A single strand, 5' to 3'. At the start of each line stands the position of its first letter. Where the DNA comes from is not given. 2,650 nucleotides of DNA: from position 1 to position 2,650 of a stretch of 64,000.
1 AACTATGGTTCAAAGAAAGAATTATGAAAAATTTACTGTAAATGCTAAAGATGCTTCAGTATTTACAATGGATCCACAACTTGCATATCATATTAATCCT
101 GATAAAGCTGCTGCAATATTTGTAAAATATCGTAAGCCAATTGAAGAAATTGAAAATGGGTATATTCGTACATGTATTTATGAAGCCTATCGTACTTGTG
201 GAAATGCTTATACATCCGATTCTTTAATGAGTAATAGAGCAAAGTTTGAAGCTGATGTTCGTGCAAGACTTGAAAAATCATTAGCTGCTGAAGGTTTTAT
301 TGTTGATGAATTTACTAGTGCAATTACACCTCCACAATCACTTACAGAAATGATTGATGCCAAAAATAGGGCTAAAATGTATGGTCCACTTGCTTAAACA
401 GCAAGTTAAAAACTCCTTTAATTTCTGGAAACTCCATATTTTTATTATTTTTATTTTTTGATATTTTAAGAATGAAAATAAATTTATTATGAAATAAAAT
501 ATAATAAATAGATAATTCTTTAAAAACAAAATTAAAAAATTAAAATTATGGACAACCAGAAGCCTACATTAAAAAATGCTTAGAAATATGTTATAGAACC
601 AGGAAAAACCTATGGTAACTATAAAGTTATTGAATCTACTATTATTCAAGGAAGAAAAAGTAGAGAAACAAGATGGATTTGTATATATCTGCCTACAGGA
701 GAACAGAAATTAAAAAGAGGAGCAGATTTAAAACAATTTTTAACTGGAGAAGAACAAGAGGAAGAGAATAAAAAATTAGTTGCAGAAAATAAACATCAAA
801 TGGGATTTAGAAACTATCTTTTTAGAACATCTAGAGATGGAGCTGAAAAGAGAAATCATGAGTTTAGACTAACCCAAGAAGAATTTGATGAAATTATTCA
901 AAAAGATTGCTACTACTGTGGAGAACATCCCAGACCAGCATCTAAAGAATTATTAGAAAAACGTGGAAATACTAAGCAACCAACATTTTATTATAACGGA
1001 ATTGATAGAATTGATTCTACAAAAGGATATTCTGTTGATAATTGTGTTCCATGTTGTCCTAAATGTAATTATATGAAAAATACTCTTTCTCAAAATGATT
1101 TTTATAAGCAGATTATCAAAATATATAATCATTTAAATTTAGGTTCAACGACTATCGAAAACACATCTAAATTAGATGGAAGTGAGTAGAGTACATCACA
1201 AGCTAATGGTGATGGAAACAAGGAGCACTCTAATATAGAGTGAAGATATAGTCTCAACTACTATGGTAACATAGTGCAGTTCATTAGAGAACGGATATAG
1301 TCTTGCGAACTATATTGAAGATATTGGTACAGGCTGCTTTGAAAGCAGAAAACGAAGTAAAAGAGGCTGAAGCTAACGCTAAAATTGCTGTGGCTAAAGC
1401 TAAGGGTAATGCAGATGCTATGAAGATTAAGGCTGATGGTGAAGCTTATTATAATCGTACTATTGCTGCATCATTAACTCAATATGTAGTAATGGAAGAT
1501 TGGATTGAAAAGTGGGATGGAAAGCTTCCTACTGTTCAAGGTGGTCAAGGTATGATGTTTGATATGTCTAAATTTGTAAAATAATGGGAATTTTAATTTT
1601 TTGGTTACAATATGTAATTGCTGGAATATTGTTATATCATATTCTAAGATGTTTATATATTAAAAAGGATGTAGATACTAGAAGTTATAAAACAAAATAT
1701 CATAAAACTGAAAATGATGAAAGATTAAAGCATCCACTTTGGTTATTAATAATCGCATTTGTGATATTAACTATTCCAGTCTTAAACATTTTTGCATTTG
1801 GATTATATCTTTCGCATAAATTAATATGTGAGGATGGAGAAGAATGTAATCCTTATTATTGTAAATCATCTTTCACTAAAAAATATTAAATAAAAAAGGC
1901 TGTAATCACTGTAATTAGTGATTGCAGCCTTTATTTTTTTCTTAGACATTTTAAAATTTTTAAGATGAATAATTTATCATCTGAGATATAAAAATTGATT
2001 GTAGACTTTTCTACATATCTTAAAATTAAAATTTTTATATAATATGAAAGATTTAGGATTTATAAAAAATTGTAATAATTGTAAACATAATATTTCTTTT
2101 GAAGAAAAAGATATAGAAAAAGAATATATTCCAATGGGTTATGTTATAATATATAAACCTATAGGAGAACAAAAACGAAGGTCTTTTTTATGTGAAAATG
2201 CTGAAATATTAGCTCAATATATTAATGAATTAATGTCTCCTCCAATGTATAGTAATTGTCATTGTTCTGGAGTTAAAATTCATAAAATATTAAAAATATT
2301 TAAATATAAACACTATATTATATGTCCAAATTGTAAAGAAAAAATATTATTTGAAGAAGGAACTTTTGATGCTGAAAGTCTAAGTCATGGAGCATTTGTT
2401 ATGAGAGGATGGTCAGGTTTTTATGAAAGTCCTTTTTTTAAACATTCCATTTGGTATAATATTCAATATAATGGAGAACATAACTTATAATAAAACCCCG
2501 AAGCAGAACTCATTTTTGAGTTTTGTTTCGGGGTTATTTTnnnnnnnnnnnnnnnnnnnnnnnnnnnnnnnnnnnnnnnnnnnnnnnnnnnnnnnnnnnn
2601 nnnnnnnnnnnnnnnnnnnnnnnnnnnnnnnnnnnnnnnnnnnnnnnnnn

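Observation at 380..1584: Second group I intron with an HNH endonuclease, inside a phage-encoded SPFH/band-7 gene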

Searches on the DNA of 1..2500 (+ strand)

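Call 4: search_rna_families(source=window, start=300, end=1450, threshold=evalue, max_evalue=10, show_alignments=5)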
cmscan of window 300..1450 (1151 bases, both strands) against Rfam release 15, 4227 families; matches with E-value up to 10: 4.
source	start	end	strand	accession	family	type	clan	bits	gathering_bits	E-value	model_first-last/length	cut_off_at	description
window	1158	1276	+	RF00028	Intron_gpI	Intron;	-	36.5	50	2e-07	1-253/253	no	Group I catalytic intron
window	322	449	-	RF01743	leu-phe_leader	Cis-reg; leader;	-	17.4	70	6.5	1-162/162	no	leu/phe leader RNA from Lactococcus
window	1416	1444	+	RF01145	sR14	Gene; snRNA; snoRNA; CD-box;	-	13.5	38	0.92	1-54/54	no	Small nucleolar RNA sR14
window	587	628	-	RF03010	mcrA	Gene; sRNA;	-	11.5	57.6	5.8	1-51/51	no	mcrA RNA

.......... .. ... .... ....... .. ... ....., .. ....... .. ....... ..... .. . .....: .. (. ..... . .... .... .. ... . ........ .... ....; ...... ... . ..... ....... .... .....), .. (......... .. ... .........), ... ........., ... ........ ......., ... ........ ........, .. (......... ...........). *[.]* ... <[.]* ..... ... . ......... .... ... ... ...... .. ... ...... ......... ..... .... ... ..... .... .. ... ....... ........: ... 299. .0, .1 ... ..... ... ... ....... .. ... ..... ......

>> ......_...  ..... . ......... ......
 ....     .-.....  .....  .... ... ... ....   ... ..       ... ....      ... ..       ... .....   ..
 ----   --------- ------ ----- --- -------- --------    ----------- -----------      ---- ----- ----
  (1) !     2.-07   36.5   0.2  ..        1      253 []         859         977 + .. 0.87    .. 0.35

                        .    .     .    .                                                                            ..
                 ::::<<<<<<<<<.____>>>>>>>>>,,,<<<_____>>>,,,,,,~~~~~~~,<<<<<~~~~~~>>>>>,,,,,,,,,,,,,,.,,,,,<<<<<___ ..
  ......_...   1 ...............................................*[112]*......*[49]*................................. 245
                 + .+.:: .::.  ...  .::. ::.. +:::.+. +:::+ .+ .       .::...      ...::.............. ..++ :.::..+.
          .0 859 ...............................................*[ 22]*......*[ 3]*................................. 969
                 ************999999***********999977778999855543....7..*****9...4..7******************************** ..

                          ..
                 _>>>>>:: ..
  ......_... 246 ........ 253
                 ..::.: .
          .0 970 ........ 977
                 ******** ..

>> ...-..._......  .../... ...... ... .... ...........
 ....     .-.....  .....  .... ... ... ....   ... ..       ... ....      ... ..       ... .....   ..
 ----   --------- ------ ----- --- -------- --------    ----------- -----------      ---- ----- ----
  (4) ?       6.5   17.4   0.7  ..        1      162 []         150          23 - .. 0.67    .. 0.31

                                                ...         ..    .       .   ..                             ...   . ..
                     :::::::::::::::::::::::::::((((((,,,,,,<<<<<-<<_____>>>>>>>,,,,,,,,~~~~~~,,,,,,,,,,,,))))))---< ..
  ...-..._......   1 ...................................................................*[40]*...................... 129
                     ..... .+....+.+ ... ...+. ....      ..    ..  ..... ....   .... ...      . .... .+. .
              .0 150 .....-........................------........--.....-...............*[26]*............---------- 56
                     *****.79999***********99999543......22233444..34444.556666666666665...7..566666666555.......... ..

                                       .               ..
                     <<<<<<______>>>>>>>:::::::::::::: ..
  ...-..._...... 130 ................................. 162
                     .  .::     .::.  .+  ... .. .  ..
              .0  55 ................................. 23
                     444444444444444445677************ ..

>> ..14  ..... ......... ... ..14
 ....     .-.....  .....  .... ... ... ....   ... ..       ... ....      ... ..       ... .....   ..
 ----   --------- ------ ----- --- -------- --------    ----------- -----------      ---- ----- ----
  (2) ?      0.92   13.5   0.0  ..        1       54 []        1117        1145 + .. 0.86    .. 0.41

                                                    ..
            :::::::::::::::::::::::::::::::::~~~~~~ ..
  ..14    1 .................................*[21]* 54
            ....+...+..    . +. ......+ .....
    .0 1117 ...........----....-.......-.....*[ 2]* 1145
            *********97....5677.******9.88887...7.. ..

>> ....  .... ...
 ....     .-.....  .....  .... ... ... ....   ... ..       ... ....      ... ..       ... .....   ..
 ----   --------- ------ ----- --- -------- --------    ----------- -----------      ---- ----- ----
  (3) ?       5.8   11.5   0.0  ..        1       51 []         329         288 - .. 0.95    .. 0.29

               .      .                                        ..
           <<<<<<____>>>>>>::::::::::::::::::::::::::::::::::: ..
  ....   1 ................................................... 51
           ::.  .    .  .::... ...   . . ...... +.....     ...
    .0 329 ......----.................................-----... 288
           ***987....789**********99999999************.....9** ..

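Call 10: search_dna_similar(query=window:1-2500:+, collection=phages, mode=distant, max_rows=30)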
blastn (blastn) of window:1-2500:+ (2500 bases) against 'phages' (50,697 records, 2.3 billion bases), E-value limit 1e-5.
Records with a match: 130; places in all: 242; records where one place covers at least 80% of the query: 0.
Best place of each record, by identity: 90-95% 1; 80-90% 46; 60-80% 83.
By first word of the organism name: Vibrio 22; Flavobacterium 22; Staphylococcus 19; Bacillus 17; Enterococcus 12; Prevotella 9; uncultured 5; Pseudoalteromonas 4; Clostridium 3; Yersinia 3; and 10 more.
By host as written in the record: - 35; Prevotella sp. 9; Flavobacterium psychrophilum 950106-1/1 8; Staphylococcus aureus 6; Bacillus subtilis 4; Bacillus subtilis BEST7003 4; Clostridium_AP sp000509125 DA266 3; Staphylococcus epidermidis 3; and 42 more.
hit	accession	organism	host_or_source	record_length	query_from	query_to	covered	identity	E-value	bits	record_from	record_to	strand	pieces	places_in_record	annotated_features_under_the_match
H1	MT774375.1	uncultured phage cr50_1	human feces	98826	995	1322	13%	69.6%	1e-24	122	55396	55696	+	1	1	hypothetical protein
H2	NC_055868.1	uncultured phage cr50_1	human feces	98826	995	1322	13%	69.6%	1e-24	122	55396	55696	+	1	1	HNH endonuclease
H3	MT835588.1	Bacteriophage sp.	human fecal samples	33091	998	1322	13%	67.2%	9e-19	102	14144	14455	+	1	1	record has no annotation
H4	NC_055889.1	uncultured phage cr53_1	human feces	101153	998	1322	13%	66.9%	4e-17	98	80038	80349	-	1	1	HNH endonuclease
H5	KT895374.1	Bacillus phage vB_BpuM-BpSp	Bacillus pumilus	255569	1141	1326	7%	74.1%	4e-17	98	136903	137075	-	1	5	none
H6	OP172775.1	Clostridium phage CS266P1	Clostridium_AP sp000509125 DA266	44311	1144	1330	7%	73.3%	5e-22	113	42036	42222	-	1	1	DNA endonuclease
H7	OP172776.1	Clostridium phage CS266P2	Clostridium_AP sp000509125 DA266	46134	1144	1330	7%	73.3%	5e-22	113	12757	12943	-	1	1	DNA endonuclease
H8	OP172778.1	Clostridium phage CS266P4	Clostridium_AP sp000509125 DA266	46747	1144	1330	7%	73.3%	5e-22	113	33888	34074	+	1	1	DNA endonuclease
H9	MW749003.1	Bacillus phage vB_BspM_Internexus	Bacillus sp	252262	1141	1323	7%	74.2%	1e-17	100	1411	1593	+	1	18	none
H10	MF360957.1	Bacillus phage PBS1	Bacillus subtilis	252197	1141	1323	7%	74.2%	1e-17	100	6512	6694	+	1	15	none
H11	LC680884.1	Bacillus phage PBS1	Bacillus subtilis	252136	1141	1323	7%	74.2%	1e-17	100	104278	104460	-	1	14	none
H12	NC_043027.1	Bacillus phage PBS1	Bacillus subtilis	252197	1141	1323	7%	74.2%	1e-17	100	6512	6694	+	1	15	none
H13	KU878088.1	Bacillus phage AR9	Bacillus subtilis subsp. subtilis 168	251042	1141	1323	7%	73.7%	1e-16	95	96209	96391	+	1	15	terminase large subunit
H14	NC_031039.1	Bacillus phage AR9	Bacillus subtilis subsp. subtilis 168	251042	1141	1323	7%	73.7%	1e-16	95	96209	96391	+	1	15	terminase large subunit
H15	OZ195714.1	Vibrio phage F100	Seawater and oysters mix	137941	1145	1323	7%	73.5%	1e-17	99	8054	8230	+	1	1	hypothetical protein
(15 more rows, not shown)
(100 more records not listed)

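Call 25: get_annotated_region(hit=H13, flank=2500)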
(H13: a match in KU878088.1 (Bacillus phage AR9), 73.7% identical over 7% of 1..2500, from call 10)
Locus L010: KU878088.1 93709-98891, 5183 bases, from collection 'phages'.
description: Bacillus phage AR9, complete genome.
organism: Bacillus phage AR9 (NCBI taxid 1815509)
taxonomy: Viruses; Duplodnaviria; Heunggongvirae; Uroviricota; Caudoviricetes; Takahashivirus; Takahashivirus PBS1
host: Bacillus subtilis subsp. subtilis 168; source: -; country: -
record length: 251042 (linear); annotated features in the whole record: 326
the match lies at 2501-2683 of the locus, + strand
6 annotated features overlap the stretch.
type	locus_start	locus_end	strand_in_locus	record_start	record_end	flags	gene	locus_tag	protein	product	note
CDS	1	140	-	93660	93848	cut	-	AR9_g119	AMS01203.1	hypothetical protein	-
CDS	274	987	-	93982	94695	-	-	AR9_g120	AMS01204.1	hypothetical protein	-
regulatory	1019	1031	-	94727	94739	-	-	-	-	promoter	early promoter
CDS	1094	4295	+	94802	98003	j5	-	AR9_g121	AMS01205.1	terminase large subunit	pfam03237 - terminase-like family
CDS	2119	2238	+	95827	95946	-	-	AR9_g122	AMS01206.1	hypothetical protein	-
CDS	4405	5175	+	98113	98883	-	-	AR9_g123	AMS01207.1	hypothetical protein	pfam07417 - transcriptional regulator Crl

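Call 26: get_annotated_region(hit=H2, flank=2500)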
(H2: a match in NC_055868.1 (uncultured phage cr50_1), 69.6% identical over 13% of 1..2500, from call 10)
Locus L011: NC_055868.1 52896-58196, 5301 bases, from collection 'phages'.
description: CrAssphage cr50_1, complete genome.
organism: uncultured phage cr50_1 (NCBI taxid 2772059)
taxonomy: Viruses; Duplodnaviria; Heunggongvirae; Uroviricota; Caudoviricetes; Crassvirales; Suoliviridae; Boorivirinae; Cohcovirus; Cohcovirus hiberniae
host: -; source: human feces; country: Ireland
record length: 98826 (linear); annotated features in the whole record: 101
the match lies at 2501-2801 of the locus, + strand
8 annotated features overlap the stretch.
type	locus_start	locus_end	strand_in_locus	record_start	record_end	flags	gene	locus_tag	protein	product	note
CDS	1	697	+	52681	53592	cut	-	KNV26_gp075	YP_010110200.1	DNA helicase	gp_05242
CDS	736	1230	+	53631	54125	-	-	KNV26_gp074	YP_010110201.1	hypothetical protein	gp_05243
CDS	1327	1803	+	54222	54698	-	-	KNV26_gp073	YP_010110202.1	nucleotide-binding protein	gp_05244; nucleotide-binding protein, hypothetical prophage function, DNA repair and recombination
CDS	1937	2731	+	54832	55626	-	-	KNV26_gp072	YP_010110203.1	HNH endonuclease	gp_05245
CDS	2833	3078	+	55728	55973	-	-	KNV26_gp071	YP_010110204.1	hypothetical protein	gp_05246; AAA domain, phage P-loop domain, flagella-related protein H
CDS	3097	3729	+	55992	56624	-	-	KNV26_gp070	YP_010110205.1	hypothetical protein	gp_05247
CDS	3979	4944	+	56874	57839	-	-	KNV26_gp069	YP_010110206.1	DNA primase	gp_05248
CDS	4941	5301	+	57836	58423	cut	-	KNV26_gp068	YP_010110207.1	phosphoesterase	gp_05249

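Call 27: get_annotated_region(hit=H6, flank=2500)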
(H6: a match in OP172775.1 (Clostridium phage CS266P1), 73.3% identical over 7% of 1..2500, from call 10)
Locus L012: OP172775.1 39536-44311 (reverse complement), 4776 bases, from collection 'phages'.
description: Clostridium phage CS266P1, complete genome.
organism: Clostridium phage CS266P1 (NCBI taxid 2968622)
taxonomy: Viruses; Duplodnaviria; Heunggongvirae; Uroviricota; Caudoviricetes
host: Clostridium_AP sp000509125 DA266; source: Human feces; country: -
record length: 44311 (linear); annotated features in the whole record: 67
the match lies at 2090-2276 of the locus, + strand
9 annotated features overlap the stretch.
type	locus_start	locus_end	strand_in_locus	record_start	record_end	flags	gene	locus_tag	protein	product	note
CDS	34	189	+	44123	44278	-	-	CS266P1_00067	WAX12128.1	hypothetical protein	-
CDS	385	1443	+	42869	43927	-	-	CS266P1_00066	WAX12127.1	terminase large subunit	terminase, large subunit gp2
CDS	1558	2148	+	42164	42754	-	-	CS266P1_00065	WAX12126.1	DNA endonuclease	DNA endonuclease I-HmuI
CDS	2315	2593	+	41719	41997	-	-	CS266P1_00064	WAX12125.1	hypothetical protein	-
CDS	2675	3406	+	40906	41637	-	-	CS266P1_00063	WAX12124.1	DNA endonuclease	DNA endonuclease I-HmuI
CDS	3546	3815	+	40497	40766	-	-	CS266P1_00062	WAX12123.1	hypothetical protein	-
CDS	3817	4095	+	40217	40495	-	-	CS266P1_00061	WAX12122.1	hypothetical protein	-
CDS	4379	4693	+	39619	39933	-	-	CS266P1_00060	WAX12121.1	hypothetical protein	-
CDS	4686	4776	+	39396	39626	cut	-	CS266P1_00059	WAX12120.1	hypothetical protein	-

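Call 28: get_annotated_region(hit=H15, flank=2500)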
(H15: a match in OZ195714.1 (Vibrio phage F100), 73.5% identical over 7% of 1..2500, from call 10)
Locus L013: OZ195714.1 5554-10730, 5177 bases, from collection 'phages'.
description: Vibrio phage F100 genome assembly, chromosome: VPF100_1.
organism: Vibrio phage F100 (NCBI taxid 3105345)
taxonomy: Viruses
host: -; source: Seawater and oysters mix; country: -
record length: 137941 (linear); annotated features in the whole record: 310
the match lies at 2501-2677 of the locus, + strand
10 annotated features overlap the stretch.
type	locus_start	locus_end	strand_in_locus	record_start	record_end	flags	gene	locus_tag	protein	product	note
CDS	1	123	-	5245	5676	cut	-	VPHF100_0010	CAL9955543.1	hypothetical protein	-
CDS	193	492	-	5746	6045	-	-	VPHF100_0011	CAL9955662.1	hypothetical protein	-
CDS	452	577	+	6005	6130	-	-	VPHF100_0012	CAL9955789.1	hypothetical protein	-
CDS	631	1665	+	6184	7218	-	-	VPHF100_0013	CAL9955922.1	hypothetical protein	-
CDS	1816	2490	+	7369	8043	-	-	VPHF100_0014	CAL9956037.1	HNH endonuclease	-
CDS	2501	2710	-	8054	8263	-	-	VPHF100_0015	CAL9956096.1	hypothetical protein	-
CDS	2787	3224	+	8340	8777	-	-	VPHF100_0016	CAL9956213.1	portal protein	-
CDS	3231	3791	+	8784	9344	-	-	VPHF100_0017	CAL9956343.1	hypothetical protein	-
CDS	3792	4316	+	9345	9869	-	-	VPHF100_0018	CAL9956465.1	hypothetical protein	-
CDS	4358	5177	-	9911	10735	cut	-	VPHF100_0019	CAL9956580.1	hypothetical protein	-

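Call 38: build_rna_model(alignment_id=A2, structure=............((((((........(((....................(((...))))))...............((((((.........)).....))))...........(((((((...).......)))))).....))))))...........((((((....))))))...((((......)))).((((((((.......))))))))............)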
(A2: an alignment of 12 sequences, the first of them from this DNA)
Model R1 built from alignment A2 (12 sequences, 228 columns); structure: as given.
model positions 189; base pairs 37; branch points 5; effective number of sequences 2.21; information 0.59 bits per position. Calibrated on 0.2 Mb of random sequence (short: E-values are rough).
structure used (alignment columns):
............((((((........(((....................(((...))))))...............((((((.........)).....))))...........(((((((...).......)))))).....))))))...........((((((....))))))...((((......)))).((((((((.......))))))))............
